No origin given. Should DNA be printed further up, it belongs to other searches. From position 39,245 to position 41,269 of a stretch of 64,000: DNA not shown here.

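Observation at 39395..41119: PilM and PilN encoded as one 574-aa polypeptide with a Pro-rich linker (GspL-like architecture built from T4P-type domains)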

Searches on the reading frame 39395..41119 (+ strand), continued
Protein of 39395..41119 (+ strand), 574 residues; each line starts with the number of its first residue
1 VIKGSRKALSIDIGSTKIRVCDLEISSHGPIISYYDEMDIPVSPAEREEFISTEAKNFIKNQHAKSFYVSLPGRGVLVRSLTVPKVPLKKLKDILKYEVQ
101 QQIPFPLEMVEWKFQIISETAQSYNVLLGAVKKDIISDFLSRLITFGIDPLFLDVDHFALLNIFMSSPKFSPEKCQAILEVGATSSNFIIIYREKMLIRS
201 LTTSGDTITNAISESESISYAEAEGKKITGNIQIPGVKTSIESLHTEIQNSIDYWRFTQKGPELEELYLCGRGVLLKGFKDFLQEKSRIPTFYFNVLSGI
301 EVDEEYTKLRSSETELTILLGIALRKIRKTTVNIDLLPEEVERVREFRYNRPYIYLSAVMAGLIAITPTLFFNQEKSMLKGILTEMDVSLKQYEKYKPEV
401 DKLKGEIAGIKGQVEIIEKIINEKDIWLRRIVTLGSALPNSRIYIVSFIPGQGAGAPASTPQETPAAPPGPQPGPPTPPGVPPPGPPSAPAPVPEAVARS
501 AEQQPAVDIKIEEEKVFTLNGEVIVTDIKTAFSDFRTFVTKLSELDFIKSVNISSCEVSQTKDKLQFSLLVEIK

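Call 43: find_related_loci(query=A1, collection=genome_contigs, flank=6000)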
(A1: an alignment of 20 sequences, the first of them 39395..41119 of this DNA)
Query A1 (574 aa) in genome_contigs; peptide patterns used: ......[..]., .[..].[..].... (x = any residue, [..] = any of these).
221 stretches matched a pattern; 167 encode a relative of the query (tblastn E <= 1e-3); the best 80 are kept; 80 distinct loci.
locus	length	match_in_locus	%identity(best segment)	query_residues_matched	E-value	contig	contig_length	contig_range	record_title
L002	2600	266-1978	80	3-574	0e+0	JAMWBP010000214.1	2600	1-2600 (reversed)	MAG: Candidatus Omnitrophota bacterium isolate DG_1_4.bins.104.Tibet NODE_49051_length_2600_cov_0.807926, whole genome s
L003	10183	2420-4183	77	3-574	0e+0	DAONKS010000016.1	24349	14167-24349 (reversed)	MAG TPA_asm: bacterium isolate AMR_MDS_3707 NODE_1828_length_24349_cov_8.806907, whole genome shotgun sequence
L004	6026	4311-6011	76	3-574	0e+0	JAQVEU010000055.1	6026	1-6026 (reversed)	MAG: Candidatus Ratteibacteria bacterium isolate STE_142 NODE_38211_length_6026_cov_3.187489_Sandtown_E, whole genome sh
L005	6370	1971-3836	70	3-573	0e+0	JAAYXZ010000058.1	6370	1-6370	MAG: Elusimicrobia bacterium isolate AS06rmzACSIP_197 241364_AS06, whole genome shotgun sequence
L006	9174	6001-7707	62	4-568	0e+0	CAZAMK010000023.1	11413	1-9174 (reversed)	MAG TPA_asm: uncultured bacterium isolate binchicken_co66_14 genome assembly, contig: NODE_8589_length_11413_cov_4.28191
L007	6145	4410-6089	63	4-574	0e+0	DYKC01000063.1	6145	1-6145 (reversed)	MAG TPA_asm: Vermiphilus sp. isolate SulCav_AS07-7_3_42_20 SulCav_AS07_7_11755_length_6145_cov_11_250903, whole genome s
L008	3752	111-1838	62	4-574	0e+0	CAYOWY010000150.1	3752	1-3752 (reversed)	MAG TPA_asm: uncultured bacterium isolate SRP098346_co1_326 genome assembly, contig: NODE_39453_length_3752_cov_4.800379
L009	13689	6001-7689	62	4-573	0e+0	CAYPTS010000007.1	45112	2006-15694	MAG TPA_asm: uncultured bacterium isolate binchicken_co27_220 genome assembly, contig: NODE_1410_length_45112_cov_54.203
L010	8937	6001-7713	63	4-572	0e+0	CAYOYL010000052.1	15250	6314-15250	MAG TPA_asm: uncultured bacterium isolate SRP067234_co1_231 genome assembly, contig: k99_307651, whole genome shotgun se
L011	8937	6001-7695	62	4-574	0e+0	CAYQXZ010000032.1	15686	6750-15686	MAG TPA_asm: uncultured bacterium isolate SRP098346_co1_419 genome assembly, contig: NODE_4052_length_15686_cov_12.90467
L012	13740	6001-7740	65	4-574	0e+0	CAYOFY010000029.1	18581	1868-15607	MAG TPA_asm: uncultured bacterium isolate SRP098346_co1_300 genome assembly, contig: NODE_2965_length_18581_cov_28.35749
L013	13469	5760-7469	57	4-574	0e+0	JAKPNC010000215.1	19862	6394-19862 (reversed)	MAG: bacterium isolate JPAS_metabat.71 k141_553304, whole genome shotgun sequence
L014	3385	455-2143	57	4-574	0e+0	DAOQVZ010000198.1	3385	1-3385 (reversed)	MAG TPA_asm: bacterium isolate AMR_MDS_1075 NODE_32090_length_3385_cov_4.918318, whole genome shotgun sequence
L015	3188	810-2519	58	2-568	0e+0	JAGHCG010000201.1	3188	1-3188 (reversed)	MAG: bacterium isolate AUK276 PB_MBMC_230_c_000000000128, whole genome shotgun sequence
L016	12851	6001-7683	53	4-568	0e+0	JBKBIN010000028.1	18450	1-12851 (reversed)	MAG: Candidatus Ratteibacteria bacterium isolate 21I_069.bin.64 NODE_28_length_18450_cov_10.216949, whole genome shotgun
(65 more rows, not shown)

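Call 62: find_encoding_contigs(protein=P0043, flank=10000, max_places=1)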
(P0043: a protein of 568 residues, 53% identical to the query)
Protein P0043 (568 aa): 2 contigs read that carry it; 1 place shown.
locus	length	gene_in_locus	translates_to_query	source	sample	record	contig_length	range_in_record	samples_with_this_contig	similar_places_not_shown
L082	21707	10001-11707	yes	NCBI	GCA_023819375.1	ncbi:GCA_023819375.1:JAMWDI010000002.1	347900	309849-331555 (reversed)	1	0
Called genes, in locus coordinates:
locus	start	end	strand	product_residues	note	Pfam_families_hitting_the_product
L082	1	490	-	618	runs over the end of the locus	PF00664:ABC_membrane, PF00005:ABC_tran, PF13304:AAA_21 (faint), PF13401:AAA_22 (faint)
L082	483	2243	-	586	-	PF00664:ABC_membrane, PF00005:ABC_tran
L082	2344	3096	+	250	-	PF01145:Band_7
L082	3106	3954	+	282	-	PF03446:NAD_binding_2 (weak), PF03807:F420_oxidored (faint), PF02153:PDH_N, PF20463:PDH_C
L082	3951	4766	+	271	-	PF00696:AA_kinase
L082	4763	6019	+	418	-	PF00171:Aldedh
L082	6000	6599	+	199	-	PF01467:CTP_transf_like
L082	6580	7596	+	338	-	PF02912:Phe_tRNA-synt_N, PF01409:tRNA-synt_2d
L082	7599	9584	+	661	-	PF18262:PhetRS_B1 (faint), PF03483:B3_4, PF03484:B5, PF17759:tRNA_synthFbeta, PF03147:FDX-ACB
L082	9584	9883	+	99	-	PF05164:ZapA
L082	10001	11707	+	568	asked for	PF11104:PilM_2, PF05134:T2SSL (weak), PF14450:FtsA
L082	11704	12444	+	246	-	PF28028:Amuc_1100 (faint)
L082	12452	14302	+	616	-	-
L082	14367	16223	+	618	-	PF21305:type_II_gspD_N0 (weak), PF07660:STN (weak), PF03958:Secretin_N, PF00263:Secretin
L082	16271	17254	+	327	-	PF13646:HEAT_2 (faint), PF13513:HEAT_EZ (faint), PF12717:Cnd1 (faint), PF28349:HSF2BP_C (faint), PF02985:HEAT (faint)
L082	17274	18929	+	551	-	PF21305:type_II_gspD_N0, PF03958:Secretin_N, PF00263:Secretin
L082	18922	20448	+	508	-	PF05157:MshEN, PF00437:T2SSE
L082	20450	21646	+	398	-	PF28597:T2SSF_N (weak), PF00482:T2SSF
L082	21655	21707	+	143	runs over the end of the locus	PF07963:N_methyl (weak), PF08334:T2SSG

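Call 63: find_encoding_contigs(protein=P0070, flank=10000, max_places=1)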
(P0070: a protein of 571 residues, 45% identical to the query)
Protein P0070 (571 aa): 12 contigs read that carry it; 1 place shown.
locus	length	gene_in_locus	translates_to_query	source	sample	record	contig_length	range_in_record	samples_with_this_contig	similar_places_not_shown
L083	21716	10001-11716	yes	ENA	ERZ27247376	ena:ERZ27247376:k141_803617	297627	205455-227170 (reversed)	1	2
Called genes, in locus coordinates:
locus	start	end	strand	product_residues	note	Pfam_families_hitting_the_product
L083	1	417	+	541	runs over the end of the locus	PF00890:FAD_binding_2, PF01266:DAO (weak), PF02910:Succ_DH_flav_C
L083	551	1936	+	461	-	PF14691:Fer4_20, PF01262:AlaDh_PNT_C (faint), PF01266:DAO (faint), PF01494:FAD_binding_3 (faint), PF03486:HI0933_like (faint), PF07992:Pyr_redox_2, PF13450:NAD_binding_8, PF00070:Pyr_redox, +4 more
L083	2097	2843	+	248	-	PF01145:Band_7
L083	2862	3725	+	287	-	PF02153:PDH_N, PF20463:PDH_C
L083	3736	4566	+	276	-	PF00696:AA_kinase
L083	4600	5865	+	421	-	PF00171:Aldedh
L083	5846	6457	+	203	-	PF01467:CTP_transf_like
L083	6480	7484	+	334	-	PF02912:Phe_tRNA-synt_N, PF01409:tRNA-synt_2d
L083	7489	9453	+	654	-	PF03483:B3_4, PF03484:B5, PF17759:tRNA_synthFbeta, PF03147:FDX-ACB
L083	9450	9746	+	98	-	-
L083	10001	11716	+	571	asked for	PF11104:PilM_2, PF14450:FtsA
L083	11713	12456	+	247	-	PF28028:Amuc_1100 (faint)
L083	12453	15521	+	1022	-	-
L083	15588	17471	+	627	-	PF07660:STN (faint), PF03958:Secretin_N (weak), PF00263:Secretin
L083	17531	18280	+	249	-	PF13513:HEAT_EZ (faint), PF23227:HEAT_MROH2B_C (faint), PF13646:HEAT_2 (faint), PF02985:HEAT (faint)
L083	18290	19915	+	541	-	PF21305:type_II_gspD_N0, PF03958:Secretin_N, PF00263:Secretin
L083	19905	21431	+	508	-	PF05157:MshEN (weak), PF00437:T2SSE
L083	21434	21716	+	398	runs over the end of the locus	PF28597:T2SSF_N, PF00482:T2SSF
